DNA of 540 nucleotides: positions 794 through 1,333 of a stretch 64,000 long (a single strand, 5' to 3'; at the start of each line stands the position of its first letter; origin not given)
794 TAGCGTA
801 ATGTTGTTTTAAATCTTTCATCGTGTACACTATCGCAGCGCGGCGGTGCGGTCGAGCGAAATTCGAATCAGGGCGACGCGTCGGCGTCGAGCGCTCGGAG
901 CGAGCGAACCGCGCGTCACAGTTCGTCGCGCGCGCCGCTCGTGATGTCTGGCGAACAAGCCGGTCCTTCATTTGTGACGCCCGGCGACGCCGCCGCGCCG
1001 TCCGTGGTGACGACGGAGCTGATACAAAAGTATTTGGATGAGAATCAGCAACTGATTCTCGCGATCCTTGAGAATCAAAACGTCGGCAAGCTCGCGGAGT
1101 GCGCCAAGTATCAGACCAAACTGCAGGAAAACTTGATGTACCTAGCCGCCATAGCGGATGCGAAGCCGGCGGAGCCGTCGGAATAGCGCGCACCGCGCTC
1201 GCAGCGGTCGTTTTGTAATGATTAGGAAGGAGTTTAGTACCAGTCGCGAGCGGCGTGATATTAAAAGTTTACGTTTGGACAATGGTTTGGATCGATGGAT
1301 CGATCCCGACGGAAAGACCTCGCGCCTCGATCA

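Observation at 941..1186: An 81-aa protein that is essentially only an SNH (SSXT) domain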

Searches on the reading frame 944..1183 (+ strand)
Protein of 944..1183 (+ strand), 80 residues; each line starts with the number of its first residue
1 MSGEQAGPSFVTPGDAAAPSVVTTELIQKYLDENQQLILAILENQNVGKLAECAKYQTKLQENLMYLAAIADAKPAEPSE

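Call 3: search_protein_families(library=pfam, proteins=[window:944-1183:+], max_evalue=0.01)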
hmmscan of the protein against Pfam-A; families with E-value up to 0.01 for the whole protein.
window:944-1183:+ (80 aa): 1 family
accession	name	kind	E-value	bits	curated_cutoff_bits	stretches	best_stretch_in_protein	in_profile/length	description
PF05030.17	SSXT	-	9.9e-23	79.9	26.2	1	22-75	4-57/62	SSXT protein (N-terminal region)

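Call 5: find_homologous_proteins(query=window:944-1183:+, max_evalue=0.001)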
Query window:944-1183:+ (80 aa): 71 proteins with E <= 0.001 among 72 candidates.
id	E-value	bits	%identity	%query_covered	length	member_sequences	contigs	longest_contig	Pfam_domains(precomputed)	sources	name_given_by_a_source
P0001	1.6e-42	160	98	100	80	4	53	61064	PF05030.18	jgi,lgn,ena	-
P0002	2.2e-42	159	99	100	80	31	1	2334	PF05030.18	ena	-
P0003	9.1e-42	157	98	100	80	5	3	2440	PF05030.18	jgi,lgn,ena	-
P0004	4.8e-37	143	89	100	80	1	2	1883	PF05030.18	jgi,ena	jgi:hypothetical protein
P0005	5.8e-37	142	89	100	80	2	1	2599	PF05030.18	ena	-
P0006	7.0e-30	120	82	96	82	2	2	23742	PF05030.18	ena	-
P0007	2.9e-29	118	82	96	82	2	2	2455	PF05030.18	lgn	-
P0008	3.6e-29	118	68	100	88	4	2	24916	PF05030.18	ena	-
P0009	2.3e-28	115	76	100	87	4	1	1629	PF05030.18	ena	-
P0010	2.5e-28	115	87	85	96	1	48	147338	PF05030.18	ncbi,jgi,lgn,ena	jgi:hypothetical protein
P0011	4.2e-28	114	89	80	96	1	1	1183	PF05030.18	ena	-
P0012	4.6e-28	114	79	96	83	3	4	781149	PF05030.18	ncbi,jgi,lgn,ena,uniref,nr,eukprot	ncbi:SSXT [Ostreococcus tauri]|uniref:Calcium-responsive transcription coactivator n=1 Tax=Ostreococ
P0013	4.9e-28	114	89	80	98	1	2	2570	PF05030.18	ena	-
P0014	4.9e-28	114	89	80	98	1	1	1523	PF05030.18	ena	-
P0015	5.9e-28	114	89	80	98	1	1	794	PF05030.18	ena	-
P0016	5.9e-28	114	89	80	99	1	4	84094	PF05030.18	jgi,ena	jgi:hypothetical protein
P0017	6.0e-28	114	89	80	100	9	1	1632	PF05030.18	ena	-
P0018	6.1e-28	114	91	80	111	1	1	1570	PF05030.18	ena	-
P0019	6.2e-28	114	89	80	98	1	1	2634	PF05030.18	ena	-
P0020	7.0e-28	114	89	80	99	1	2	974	PF05030.18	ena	-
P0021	9.7e-28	113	90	75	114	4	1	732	PF05030.18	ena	-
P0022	1.1e-27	113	84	85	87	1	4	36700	PF05030.18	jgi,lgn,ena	-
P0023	1.8e-27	112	88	80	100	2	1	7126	PF05030.18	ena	-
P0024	2.3e-27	112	76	100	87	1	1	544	PF05030.18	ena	-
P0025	2.6e-27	112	89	80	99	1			PF05030.18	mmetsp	mmetsp:Transcript_4912/g.17836 ORF Transcript_4912/g.17836 Transcript_4912/m.17836 type:complete len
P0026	3.3e-26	108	77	76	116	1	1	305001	PF05030.18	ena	-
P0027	3.3e-26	108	78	75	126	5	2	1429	PF05030.18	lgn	-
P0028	3.7e-26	108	77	76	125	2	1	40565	PF05030.18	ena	-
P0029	7.0e-26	107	78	75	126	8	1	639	PF05030.18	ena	-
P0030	7.1e-26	107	77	76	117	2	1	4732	PF05030.18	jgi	jgi:hypothetical protein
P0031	7.4e-26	107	77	76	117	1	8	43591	PF05030.18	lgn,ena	-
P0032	6.5e-24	101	83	75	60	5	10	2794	PF05030.18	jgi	jgi:hypothetical protein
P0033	6.6e-24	101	88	65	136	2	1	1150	PF05030.18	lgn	-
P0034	7.8e-24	101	86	61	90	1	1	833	PF05030.18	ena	-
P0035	3.9e-23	99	81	73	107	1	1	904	PF05030.18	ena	-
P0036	2.2e-22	96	78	75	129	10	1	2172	PF05030.18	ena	-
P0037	2.4e-22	96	82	71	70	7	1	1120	PF05030.18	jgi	jgi:hypothetical protein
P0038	4.2e-22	95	87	69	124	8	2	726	PF05030.18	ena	-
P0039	5.2e-22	95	78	74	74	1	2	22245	PF05030.18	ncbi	ncbi:unnamed protein product, partial [Closterium sp. NIES-53]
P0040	6.5e-22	95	74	78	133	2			PF05030.18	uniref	uniref:SS18 N-terminal domain-containing protein n=1 Tax=Triticum urartu TaxID=4572 RepID=A0A8R7U8L0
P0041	1.4e-21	94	82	71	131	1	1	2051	PF05030.18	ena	-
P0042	1.4e-21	94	82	71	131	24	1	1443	PF05030.18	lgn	-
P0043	1.6e-21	93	82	71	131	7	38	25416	PF05030.18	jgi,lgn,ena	jgi:hypothetical protein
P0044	1.6e-21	93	82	71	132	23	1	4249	PF05030.18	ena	-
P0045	1.6e-21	93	82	71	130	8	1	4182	PF05030.18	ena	-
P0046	1.7e-21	93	82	71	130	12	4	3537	PF05030.18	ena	-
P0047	2.0e-21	93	75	76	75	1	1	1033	PF05030.18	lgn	-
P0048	3.0e-21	93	78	75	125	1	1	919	PF05030.18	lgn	-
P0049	4.1e-21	92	77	74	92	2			PF05030.18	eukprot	eukprot:CAMPEP_0114262106 /NCGR_PEP_ID=MMETSP0058-20121206/21574_1 /TAXON_ID=36894 /ORGANISM="Pyrami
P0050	1.5e-20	90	75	79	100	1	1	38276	PF05030.18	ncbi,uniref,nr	ncbi:SSXT-like protein [Cymbomonas tetramitiformis]|uniref:SSXT-like protein n=1 Tax=Cymbomonas tetr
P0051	1.5e-20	90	77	75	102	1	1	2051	PF05030.18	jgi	jgi:hypothetical protein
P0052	1.8e-20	90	77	75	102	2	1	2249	PF05030.18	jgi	jgi:hypothetical protein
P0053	5.3e-20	89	85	65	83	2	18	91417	PF05030.18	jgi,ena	-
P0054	5.9e-20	88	75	71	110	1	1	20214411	PF05030.18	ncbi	ncbi:GRF1-interacting factor 3-like [Wolffia australiana]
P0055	1.3e-19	87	80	70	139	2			PF05030.18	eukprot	eukprot:CAMPEP_0198212094 /NCGR_PEP_ID=MMETSP1445-20131203/25519_1 /TAXON_ID=36898 /ORGANISM="Pyrami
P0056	1.3e-19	87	79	70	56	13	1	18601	PF05030.18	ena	-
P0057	2.0e-19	87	79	70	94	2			PF05030.18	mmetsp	mmetsp:Transcript_47173/g.75528 ORF Transcript_47173/g.75528 Transcript_47173/m.75528 type:complete 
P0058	2.0e-19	87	80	69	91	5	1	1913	PF05030.18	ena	-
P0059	6.4e-19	85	69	73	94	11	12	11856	PF05030.18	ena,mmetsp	mmetsp:Transcript_11542/g.25892 ORF Transcript_11542/g.25892 Transcript_11542/m.25892 type:complete 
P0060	8.9e-19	85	82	64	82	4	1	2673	PF05030.18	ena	-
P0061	9.3e-19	85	69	73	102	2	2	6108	PF05030.18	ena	-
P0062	2.0e-18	84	74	73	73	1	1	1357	PF05030.18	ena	-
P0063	2.5e-18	83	78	69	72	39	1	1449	PF05030.18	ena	-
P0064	3.7e-18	83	84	61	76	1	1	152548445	PF05030.18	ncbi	ncbi:hypothetical protein ACJX0J_039446, partial [Zea mays]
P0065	5.5e-18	82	79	70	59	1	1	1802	PF05030.18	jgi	jgi:hypothetical protein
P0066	1.7e-16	78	76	63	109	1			PF05030.18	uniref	uniref:SS18 N-terminal domain-containing protein n=1 Tax=Aegilops tauschii subsp. strangulata TaxID=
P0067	8.5e-16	75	83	57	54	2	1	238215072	PF05030.18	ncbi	ncbi:hypothetical protein ACJX0J_016809, partial [Zea mays]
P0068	2.6e-14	71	49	74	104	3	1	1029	PF05030.18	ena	-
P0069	2.0e-13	68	73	64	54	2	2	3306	PF05030.18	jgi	jgi:hypothetical protein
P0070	4.9e-13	67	73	64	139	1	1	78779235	PF05030.18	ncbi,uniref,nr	ncbi:uncharacterized protein A4U43_C06F19560 [Asparagus officinalis]|uniref:SS18 N-terminal domain-c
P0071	6.9e-11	60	80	50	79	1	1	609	PF05030.18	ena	-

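Call 6: find_encoding_contigs(protein=window:944-1183:+, flank=5000, max_places=6)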
Protein window:944-1183:+ (80 aa): 24 contigs read that carry it; 6 places shown.
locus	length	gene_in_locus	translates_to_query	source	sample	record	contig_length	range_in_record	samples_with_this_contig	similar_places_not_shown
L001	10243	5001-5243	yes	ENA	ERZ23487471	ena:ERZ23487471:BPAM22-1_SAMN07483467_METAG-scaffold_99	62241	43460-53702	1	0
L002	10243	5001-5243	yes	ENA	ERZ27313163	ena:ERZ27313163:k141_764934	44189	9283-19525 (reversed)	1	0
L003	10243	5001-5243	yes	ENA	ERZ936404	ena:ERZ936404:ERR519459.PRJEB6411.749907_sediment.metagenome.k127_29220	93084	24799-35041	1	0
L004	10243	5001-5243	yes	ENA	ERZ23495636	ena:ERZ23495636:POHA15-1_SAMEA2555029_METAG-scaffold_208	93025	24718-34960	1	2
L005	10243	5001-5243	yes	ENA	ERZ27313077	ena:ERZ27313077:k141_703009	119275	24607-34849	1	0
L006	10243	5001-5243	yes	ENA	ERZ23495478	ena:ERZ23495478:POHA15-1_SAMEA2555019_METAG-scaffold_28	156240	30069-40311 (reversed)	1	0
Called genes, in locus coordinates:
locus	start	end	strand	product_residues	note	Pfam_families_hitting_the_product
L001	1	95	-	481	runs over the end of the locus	PF00571:CBS (weak)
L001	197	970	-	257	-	-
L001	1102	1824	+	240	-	-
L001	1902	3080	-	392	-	PF03372:Exo_endo_phos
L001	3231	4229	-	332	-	-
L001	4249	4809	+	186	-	PF25397:DUF7887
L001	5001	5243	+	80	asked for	PF05030:SSXT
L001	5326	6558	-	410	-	PF01148:CTP_transf_1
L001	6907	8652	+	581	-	PF13516:LRR_6 (faint), PF27087:LRR_TMOD-LMOD (weak), PF12799:LRR_4 (faint), PF00560:LRR_1 (faint), PF27087:LRR_TMOD-LMOD (weak)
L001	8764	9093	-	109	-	-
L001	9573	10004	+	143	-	PF00240:ubiquitin, PF11976:Rad60-SLD, PF01599:Ribosomal_S27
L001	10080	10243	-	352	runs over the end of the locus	PF10173:Mit_KHE1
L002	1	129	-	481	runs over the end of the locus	PF00571:CBS (weak)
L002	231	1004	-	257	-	-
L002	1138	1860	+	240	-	-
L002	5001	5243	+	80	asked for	PF05030:SSXT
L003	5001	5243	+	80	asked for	PF05030:SSXT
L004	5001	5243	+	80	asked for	PF05030:SSXT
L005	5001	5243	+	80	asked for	PF05030:SSXT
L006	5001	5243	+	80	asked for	PF05030:SSXT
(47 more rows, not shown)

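Call 8: list_cluster_members(proteins=[P0001, P0010, P0012, P0016, P0026, P0043, P0053, P0006, P0008, P0022])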
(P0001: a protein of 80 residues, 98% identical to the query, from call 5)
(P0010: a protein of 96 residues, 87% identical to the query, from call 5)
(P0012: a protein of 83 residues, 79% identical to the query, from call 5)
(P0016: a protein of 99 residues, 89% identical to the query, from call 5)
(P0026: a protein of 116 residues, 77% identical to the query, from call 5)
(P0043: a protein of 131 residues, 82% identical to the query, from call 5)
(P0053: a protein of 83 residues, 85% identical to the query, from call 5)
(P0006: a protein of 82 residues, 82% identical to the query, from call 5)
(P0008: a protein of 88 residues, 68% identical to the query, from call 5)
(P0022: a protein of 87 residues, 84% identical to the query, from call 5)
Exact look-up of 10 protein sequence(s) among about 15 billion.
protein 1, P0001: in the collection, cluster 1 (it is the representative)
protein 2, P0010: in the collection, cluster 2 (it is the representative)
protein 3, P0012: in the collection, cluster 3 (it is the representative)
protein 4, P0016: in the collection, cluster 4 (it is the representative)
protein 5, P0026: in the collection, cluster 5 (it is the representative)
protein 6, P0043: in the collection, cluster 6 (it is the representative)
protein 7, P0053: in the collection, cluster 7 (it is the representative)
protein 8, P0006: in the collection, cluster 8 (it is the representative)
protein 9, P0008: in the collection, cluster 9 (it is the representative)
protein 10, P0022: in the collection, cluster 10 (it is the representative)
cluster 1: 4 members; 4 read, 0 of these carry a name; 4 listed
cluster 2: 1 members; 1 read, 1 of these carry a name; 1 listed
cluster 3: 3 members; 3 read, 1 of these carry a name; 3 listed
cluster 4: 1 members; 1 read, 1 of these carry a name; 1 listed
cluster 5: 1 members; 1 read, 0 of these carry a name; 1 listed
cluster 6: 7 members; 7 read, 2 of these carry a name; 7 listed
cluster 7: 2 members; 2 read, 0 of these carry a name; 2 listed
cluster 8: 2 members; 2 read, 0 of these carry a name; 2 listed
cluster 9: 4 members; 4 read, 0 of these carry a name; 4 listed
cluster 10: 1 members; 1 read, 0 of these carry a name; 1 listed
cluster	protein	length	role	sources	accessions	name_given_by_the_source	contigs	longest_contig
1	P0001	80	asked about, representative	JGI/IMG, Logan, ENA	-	-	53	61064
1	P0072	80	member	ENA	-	-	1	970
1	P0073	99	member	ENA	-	-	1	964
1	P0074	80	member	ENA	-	-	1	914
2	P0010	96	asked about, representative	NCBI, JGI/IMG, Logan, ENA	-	hypothetical protein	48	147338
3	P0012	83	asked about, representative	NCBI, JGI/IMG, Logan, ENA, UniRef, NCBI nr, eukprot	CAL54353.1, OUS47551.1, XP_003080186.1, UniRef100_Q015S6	SSXT [Ostreococcus tauri] | Calcium-responsive transcription coactivator n=1 Tax=Ostreococcus tauri TaxID=70448 ... | XP_003080186.1 SSXT [Ostreococcus tauri]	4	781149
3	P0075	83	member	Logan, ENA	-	-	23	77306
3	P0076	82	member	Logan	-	-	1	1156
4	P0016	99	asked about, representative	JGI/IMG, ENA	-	hypothetical protein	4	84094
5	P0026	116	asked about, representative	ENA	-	-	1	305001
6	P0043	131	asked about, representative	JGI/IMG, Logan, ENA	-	hypothetical protein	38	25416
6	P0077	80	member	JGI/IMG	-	hypothetical protein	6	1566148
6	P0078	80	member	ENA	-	-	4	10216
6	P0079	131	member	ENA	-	-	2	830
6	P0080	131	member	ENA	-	-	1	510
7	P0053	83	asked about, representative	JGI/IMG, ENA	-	-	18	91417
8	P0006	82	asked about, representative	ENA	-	-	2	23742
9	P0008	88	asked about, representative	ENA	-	-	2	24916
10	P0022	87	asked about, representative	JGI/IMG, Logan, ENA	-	-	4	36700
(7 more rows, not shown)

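Call 10: search_solved_structures(query=window:944-1183:+, max_evalue=1, show_alignments=3)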
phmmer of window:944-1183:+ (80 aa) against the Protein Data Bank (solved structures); distinct sequences matched with E-value up to 1: 1.
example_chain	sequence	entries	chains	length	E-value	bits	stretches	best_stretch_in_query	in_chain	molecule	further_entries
7vrb_A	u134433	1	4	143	6.7e-12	48.7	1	21-74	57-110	SMARCA4 protein,Protein SSXT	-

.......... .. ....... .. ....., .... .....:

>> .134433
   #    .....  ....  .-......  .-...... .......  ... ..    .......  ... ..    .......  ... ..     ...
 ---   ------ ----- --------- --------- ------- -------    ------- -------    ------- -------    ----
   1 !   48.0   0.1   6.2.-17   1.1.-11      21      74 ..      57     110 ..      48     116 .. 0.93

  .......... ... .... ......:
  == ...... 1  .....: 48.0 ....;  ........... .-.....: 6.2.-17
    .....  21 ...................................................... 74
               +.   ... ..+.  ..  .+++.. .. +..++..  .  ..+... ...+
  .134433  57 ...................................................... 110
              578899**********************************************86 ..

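Call 11: list_cluster_members(proteins=[P0025, P0049, P0055, P0057, P0059, P0050, P0077, P0039])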
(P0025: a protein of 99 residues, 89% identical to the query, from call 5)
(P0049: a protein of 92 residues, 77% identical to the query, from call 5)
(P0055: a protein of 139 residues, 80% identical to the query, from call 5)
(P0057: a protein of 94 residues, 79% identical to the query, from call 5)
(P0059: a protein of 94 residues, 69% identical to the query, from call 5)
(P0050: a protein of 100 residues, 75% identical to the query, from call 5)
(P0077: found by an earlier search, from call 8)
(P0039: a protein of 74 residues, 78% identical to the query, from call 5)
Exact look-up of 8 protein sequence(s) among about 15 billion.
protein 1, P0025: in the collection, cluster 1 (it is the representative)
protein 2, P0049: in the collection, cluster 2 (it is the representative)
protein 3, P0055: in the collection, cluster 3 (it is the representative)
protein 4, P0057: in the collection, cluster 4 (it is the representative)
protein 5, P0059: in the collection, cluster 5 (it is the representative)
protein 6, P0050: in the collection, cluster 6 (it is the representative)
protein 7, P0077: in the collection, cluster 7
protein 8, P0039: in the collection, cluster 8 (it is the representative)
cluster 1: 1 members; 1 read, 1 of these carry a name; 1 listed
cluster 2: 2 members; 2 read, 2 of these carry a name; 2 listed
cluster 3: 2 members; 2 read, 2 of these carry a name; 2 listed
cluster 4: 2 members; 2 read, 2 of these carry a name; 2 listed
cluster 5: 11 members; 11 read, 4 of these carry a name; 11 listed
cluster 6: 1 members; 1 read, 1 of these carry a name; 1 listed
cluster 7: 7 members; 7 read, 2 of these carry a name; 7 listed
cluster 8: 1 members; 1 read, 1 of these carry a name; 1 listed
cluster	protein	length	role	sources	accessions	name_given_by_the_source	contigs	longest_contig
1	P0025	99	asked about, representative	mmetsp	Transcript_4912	Transcript_4912/g.17836 ORF Transcript_4912/g.17836 Transcript_4912/m.17836 type:complete ...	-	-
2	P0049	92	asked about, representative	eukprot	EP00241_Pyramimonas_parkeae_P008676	CAMPEP_0114262106 /NCGR_PEP_ID=MMETSP0058-20121206/21574_1 /TAXON_ID=36894 ...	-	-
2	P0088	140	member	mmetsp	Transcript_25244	Transcript_25244/g.47718 ORF Transcript_25244/g.47718 Transcript_25244/m.47718 ...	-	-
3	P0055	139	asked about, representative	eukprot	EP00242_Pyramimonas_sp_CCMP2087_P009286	CAMPEP_0198212094 /NCGR_PEP_ID=MMETSP1445-20131203/25519_1 /TAXON_ID=36898 ...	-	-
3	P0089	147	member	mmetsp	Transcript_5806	Transcript_5806/g.10070 ORF Transcript_5806/g.10070 Transcript_5806/m.10070 type:complete ...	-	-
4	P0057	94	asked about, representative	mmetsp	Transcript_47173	Transcript_47173/g.75528 ORF Transcript_47173/g.75528 Transcript_47173/m.75528 ...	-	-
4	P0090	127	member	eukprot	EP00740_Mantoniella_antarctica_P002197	CAMPEP_0181358140 /NCGR_PEP_ID=MMETSP1106-20121128/5346_1 /TAXON_ID=81844 ...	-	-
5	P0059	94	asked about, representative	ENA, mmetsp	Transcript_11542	Transcript_11542/g.25892 ORF Transcript_11542/g.25892 Transcript_11542/m.25892 ...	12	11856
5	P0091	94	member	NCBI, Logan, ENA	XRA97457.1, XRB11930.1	GRF1-interacting factor [Pycnococcus provasolii]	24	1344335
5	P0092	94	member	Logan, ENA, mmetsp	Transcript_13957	Transcript_13957/g.31974 ORF Transcript_13957/g.31974 Transcript_13957/m.31974 ...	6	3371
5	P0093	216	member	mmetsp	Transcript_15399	Transcript_15399/g.38962 ORF Transcript_15399/g.38962 Transcript_15399/m.38962 ...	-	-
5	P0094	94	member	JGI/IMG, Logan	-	-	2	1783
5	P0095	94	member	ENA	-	-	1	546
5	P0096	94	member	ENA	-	-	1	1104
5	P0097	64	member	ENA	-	-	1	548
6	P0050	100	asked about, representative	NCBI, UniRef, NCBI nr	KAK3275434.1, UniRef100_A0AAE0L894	SSXT-like protein [Cymbomonas tetramitiformis] | SSXT-like protein n=1 Tax=Cymbomonas tetramitiformis TaxID=36881 RepID=A0AAE0L894_9CHLO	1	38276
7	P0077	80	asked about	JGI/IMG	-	hypothetical protein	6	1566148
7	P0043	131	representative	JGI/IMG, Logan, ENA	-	hypothetical protein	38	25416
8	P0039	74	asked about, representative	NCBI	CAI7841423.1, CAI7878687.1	unnamed protein product, partial [Closterium sp. NIES-53]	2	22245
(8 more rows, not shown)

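Call 19: search_protein_representatives(protein=window:944-1183:+)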
Query: 80 residues. Proteins with E-value up to 0.001 (for the whole library): 579; up to 1e-10: 175; up to 1e-30: 1. The best 150 are listed.
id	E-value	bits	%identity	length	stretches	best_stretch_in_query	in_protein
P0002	7.0e-43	159.4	99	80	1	1-80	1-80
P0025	8.3e-28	111.7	85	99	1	13-80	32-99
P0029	2.2e-26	107.2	77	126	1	8-78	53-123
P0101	1.7e-25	104.4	83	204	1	15-77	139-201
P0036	7.0e-23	96.1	77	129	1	17-77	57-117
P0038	1.3e-22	95.2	82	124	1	16-75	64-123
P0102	3.5e-22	93.9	67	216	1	5-79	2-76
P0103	3.9e-22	93.8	73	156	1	10-76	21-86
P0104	7.7e-22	92.8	72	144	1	15-78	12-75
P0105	9.0e-22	92.6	68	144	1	10-78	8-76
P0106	1.1e-21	92.3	65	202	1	4-79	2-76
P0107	1.3e-21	92.1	72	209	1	16-79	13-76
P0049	1.3e-21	92.1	74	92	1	15-76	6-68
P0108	1.4e-21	92.0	72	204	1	14-77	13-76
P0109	1.8e-21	91.6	70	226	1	14-79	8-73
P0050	4.8e-21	90.3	73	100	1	16-78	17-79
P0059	2.0e-19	85.1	60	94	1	6-78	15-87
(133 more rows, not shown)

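Call 31: find_encoding_contigs(protein=P0012, flank=4000, max_places=2)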
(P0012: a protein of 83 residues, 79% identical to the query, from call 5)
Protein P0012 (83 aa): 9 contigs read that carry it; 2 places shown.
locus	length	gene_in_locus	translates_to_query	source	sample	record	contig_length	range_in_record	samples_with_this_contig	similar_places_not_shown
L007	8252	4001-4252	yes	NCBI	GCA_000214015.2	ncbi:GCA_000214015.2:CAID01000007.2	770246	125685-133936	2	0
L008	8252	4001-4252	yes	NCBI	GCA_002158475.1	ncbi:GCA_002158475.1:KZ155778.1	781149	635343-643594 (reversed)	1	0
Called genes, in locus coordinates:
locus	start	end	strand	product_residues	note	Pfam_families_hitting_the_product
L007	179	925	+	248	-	-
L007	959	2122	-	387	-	PF03372:Exo_endo_phos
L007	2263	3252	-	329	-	-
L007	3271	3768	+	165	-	PF25397:DUF7887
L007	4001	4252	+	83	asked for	PF05030:SSXT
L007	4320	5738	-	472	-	PF01148:CTP_transf_1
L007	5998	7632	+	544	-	PF12799:LRR_4 (faint), PF13855:LRR_8 (faint), PF00560:LRR_1 (faint), PF13516:LRR_6 (faint), PF27087:LRR_TMOD-LMOD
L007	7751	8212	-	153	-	-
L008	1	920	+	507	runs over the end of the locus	-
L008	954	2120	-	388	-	PF03372:Exo_endo_phos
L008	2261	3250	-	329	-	-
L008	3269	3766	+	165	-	PF25397:DUF7887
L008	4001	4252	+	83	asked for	PF05030:SSXT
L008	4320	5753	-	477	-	PF01148:CTP_transf_1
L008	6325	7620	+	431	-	-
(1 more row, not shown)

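Call 32: find_encoding_contigs(protein=P0010, flank=4000, max_places=2)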
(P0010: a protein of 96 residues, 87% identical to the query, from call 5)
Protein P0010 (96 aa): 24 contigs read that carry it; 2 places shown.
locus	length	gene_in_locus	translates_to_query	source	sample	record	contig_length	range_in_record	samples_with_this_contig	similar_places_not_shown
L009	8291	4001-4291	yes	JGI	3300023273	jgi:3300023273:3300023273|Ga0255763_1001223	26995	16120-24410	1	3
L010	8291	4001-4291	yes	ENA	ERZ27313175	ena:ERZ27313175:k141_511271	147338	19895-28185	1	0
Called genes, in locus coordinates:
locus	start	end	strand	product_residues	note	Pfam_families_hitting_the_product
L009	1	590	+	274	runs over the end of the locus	-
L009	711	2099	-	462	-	PF03372:Exo_endo_phos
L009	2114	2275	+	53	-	-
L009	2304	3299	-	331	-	-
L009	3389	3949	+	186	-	PF25397:DUF7887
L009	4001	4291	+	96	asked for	PF05030:SSXT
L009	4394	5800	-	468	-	PF01148:CTP_transf_1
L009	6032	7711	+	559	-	PF13855:LRR_8 (faint), PF00560:LRR_1 (faint), PF12799:LRR_4 (faint), PF13516:LRR_6 (faint), PF27087:LRR_TMOD-LMOD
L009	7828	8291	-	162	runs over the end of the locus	-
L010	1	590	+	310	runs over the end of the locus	-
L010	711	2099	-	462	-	PF03372:Exo_endo_phos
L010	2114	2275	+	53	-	-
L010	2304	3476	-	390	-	-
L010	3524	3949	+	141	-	PF25397:DUF7887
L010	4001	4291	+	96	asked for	PF05030:SSXT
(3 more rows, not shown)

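Call 33: find_encoding_contigs(protein=P0077, flank=4000, max_places=2)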
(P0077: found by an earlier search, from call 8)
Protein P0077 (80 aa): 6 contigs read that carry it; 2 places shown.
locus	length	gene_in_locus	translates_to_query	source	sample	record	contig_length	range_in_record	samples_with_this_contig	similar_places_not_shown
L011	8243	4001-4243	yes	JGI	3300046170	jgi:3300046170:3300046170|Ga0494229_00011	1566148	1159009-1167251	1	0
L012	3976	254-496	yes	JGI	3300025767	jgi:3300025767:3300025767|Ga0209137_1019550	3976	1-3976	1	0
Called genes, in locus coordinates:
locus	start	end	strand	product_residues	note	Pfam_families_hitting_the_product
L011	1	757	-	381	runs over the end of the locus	PF03372:Exo_endo_phos (weak)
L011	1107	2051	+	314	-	-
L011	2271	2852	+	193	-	PF25397:DUF7887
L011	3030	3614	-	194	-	-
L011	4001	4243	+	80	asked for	PF05030:SSXT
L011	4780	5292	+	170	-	-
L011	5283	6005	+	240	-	PF00515:TPR_1 (faint)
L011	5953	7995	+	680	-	PF05175:MTS (faint), PF13489:Methyltransf_23 (faint), PF01135:PCMT (faint), PF03602:Cons_hypoth95 (faint), PF13847:Methyltransf_31 (faint), PF08241:Methyltransf_11 (faint), PF06325:PrmA, PF13649:Methyltransf_25 (weak), +2 more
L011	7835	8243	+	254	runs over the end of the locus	-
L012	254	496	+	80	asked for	PF05030:SSXT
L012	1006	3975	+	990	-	?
